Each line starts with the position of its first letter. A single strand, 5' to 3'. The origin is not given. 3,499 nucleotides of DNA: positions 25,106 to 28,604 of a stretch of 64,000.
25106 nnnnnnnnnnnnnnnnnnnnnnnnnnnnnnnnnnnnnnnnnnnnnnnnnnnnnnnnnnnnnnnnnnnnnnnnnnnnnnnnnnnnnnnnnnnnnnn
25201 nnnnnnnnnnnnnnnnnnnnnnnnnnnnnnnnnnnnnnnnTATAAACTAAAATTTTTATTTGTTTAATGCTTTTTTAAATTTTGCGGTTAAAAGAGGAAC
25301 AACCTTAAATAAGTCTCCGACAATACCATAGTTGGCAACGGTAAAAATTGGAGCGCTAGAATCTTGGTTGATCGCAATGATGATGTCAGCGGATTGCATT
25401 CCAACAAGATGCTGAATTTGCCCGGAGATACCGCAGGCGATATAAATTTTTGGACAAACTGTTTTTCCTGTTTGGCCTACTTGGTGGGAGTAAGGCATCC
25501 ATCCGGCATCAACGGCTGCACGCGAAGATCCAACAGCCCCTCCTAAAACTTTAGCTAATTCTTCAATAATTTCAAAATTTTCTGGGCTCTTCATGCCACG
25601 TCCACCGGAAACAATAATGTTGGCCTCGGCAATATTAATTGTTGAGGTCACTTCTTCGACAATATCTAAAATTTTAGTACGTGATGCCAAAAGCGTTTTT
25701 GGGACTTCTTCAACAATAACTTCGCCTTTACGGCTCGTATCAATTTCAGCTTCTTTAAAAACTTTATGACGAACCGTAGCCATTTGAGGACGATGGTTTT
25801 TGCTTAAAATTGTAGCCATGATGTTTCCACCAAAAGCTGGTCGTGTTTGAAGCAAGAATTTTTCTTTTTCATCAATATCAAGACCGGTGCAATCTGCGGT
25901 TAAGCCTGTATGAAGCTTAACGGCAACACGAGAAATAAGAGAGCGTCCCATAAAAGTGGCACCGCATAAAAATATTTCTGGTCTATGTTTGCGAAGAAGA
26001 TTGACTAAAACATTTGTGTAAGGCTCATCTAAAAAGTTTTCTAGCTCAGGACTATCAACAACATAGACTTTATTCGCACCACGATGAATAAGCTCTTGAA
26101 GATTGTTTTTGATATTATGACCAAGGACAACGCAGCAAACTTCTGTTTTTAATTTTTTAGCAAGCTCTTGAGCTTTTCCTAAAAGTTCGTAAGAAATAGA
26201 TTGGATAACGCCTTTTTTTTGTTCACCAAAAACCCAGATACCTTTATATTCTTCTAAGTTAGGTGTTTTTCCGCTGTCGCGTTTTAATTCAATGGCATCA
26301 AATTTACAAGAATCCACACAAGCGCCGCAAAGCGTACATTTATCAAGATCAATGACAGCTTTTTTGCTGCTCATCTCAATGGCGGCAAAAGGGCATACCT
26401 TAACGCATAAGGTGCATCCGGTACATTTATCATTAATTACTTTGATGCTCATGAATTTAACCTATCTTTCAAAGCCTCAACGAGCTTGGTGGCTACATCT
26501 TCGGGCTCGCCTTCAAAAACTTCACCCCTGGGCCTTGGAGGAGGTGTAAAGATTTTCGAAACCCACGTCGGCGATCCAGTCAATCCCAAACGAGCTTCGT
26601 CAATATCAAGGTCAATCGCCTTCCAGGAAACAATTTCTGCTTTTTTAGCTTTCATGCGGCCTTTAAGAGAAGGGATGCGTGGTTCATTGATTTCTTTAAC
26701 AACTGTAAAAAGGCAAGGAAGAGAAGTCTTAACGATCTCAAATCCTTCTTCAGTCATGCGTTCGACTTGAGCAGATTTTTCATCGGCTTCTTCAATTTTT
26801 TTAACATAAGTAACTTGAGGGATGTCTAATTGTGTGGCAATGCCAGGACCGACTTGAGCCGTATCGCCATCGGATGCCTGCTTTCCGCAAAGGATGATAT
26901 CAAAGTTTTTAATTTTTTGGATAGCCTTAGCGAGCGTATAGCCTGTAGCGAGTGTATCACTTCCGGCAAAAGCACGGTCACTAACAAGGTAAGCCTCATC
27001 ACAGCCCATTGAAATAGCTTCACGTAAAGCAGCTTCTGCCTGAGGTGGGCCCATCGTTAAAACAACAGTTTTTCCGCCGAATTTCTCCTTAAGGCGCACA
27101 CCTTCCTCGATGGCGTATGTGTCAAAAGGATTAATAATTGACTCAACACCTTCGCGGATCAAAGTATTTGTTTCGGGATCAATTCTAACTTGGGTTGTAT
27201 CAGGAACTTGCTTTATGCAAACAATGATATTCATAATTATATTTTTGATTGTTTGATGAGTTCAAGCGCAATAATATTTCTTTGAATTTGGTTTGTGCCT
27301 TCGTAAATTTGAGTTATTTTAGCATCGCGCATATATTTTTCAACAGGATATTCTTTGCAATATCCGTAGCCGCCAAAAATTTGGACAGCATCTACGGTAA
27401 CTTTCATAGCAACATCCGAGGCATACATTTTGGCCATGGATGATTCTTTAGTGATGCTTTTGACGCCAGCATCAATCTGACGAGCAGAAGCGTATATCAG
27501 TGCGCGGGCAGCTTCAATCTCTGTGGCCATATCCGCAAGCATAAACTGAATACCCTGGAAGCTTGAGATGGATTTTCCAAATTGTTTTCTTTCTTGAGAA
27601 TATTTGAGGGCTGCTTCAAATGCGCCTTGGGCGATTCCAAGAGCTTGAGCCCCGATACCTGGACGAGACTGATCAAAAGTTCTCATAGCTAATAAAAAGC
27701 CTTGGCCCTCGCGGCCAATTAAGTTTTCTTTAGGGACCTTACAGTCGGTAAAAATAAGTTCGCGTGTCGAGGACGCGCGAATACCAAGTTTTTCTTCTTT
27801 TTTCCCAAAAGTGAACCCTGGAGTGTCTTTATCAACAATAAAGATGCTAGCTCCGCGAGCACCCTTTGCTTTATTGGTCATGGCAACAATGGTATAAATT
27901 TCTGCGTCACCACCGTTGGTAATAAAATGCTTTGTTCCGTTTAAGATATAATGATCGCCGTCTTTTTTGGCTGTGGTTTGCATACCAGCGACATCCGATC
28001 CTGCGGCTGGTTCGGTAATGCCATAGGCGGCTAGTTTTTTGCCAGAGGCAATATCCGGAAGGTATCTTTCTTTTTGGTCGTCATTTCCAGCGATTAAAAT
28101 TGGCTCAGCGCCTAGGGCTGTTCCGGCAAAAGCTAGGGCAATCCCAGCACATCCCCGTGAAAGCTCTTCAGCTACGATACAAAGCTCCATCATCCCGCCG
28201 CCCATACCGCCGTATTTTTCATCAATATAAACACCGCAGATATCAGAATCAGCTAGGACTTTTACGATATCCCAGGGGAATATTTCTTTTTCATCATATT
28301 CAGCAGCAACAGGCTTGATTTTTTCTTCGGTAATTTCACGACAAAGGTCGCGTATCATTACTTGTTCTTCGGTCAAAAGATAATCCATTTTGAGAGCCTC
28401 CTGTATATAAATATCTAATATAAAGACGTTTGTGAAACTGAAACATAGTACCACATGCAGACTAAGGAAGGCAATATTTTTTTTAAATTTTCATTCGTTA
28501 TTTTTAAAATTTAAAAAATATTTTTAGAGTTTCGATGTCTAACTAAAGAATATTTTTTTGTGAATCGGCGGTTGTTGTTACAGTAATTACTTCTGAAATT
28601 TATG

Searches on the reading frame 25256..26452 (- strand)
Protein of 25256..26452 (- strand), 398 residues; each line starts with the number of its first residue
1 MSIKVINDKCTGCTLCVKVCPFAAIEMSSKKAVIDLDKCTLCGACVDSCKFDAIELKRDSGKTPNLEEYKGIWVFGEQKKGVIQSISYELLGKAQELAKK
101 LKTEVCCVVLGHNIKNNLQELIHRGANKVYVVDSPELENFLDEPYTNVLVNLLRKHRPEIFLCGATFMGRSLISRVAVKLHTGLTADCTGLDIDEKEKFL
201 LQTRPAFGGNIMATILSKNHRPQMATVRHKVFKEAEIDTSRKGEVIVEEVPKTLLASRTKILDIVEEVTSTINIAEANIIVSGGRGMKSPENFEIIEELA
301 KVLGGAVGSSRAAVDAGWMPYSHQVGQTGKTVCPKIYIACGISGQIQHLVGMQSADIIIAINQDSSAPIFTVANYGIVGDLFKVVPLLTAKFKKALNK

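Call 6: search_protein_families(library=pfam, proteins=[window:25256-26452:-], max_evalue=0.001)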
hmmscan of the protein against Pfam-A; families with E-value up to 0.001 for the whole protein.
window:25256-26452:- (398 aa): 15 families
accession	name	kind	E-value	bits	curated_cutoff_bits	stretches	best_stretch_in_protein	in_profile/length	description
PF01012.27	ETF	-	4.5e-49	167.1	26.7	1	72-251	1-179/181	Electron transfer flavoprotein domain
PF00766.25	ETF_alpha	-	2.7e-39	133.4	27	1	273-353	1-81/81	Electron transfer flavoprotein FAD-binding domain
PF00037.32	Fer4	-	2.3e-15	56.1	21.1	2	33-55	2-24/24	4Fe-4S binding domain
PF12797.12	Fer4_2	-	4.8e-11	42.3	24.5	2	32-50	3-21/22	4Fe-4S binding domain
PF12837.12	Fer4_6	-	5.7e-11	42.2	25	2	3-25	2-24/24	4Fe-4S binding domain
PF14697.11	Fer4_21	-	4.9e-10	39.8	35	1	3-27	34-59/59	4Fe-4S dicluster domain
PF12838.12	Fer4_7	-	8.3e-10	39.4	27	1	9-53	1-52/52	4Fe-4S dicluster domain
PF13237.11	Fer4_10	-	3.4e-09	36.9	25.5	1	4-49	3-52/53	4Fe-4S dicluster domain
PF13187.11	Fer4_9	-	1e-08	35.5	27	1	9-53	1-51/52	4Fe-4S dicluster domain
PF13484.11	Fer4_16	-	1.2e-08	36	30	1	9-28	1-20/66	4Fe-4S double cluster binding domain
PF12800.12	Fer4_4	-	1.7e-07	31.4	24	0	37-51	2-16/17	4Fe-4S binding domain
PF25160.1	LdpA_Fe-S-bd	-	1.7e-07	31.3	27.6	2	16-56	9-45/49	LdpA Fe-S cluster-binding domain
PF13183.11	Fer4_8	-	3.3e-05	24.8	27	0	36-56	2-22/68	4Fe-4S dicluster domain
PF12798.12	Fer4_3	-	0.00019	22.5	27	0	39-53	1-15/15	4Fe-4S binding domain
PF13534.11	Fer4_17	-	0.0007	20.5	22.2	0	9-31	1-23/61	4Fe-4S dicluster domain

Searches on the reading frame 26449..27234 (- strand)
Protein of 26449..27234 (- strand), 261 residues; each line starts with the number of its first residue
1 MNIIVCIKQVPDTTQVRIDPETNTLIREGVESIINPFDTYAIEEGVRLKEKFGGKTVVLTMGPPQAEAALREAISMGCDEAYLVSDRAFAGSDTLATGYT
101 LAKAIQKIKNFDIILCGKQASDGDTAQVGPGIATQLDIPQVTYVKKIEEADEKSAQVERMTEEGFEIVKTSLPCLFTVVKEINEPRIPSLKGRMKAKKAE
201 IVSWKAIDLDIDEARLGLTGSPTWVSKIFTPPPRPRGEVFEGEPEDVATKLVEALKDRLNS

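Call 5: search_protein_families(library=pfam, proteins=[window:26449-27234:-], max_evalue=0.001)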
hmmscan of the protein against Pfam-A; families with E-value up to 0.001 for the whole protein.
window:26449-27234:- (261 aa): 1 family
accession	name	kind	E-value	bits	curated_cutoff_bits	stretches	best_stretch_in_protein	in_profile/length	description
PF01012.27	ETF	-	5.6e-53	179.9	26.7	1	23-208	2-180/181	Electron transfer flavoprotein domain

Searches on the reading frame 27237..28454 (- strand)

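Call 5: search_protein_families(library=pfam, proteins=[window:27237-28454:-], max_evalue=0.001)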
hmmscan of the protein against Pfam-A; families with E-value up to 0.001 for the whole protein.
window:27237-28454:- (405 aa): 5 families
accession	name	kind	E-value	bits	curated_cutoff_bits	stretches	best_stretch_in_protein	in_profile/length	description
PF00441.29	Acyl-CoA_dh_1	-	4.2e-53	179.9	22.4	1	250-397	1-147/150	Acyl-CoA dehydrogenase, C-terminal domain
PF02771.21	Acyl-CoA_dh_N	-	1.3e-35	122.6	22.9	1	28-139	1-113/113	Acyl-CoA dehydrogenase, N-terminal domain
PF02770.24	Acyl-CoA_dh_M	-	4e-30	104.3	33.3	1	143-238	1-97/97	Acyl-CoA dehydrogenase, middle domain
PF08028.16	Acyl-CoA_dh_2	-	1.8e-26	93.5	22.7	1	266-388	2-133/134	Acyl-CoA dehydrogenase, C-terminal domain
PF22924.1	ACOX_C_alpha1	-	8.9e-06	26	27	1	283-390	49-159/169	Acyl-CoA oxidase, C-alpha1 domain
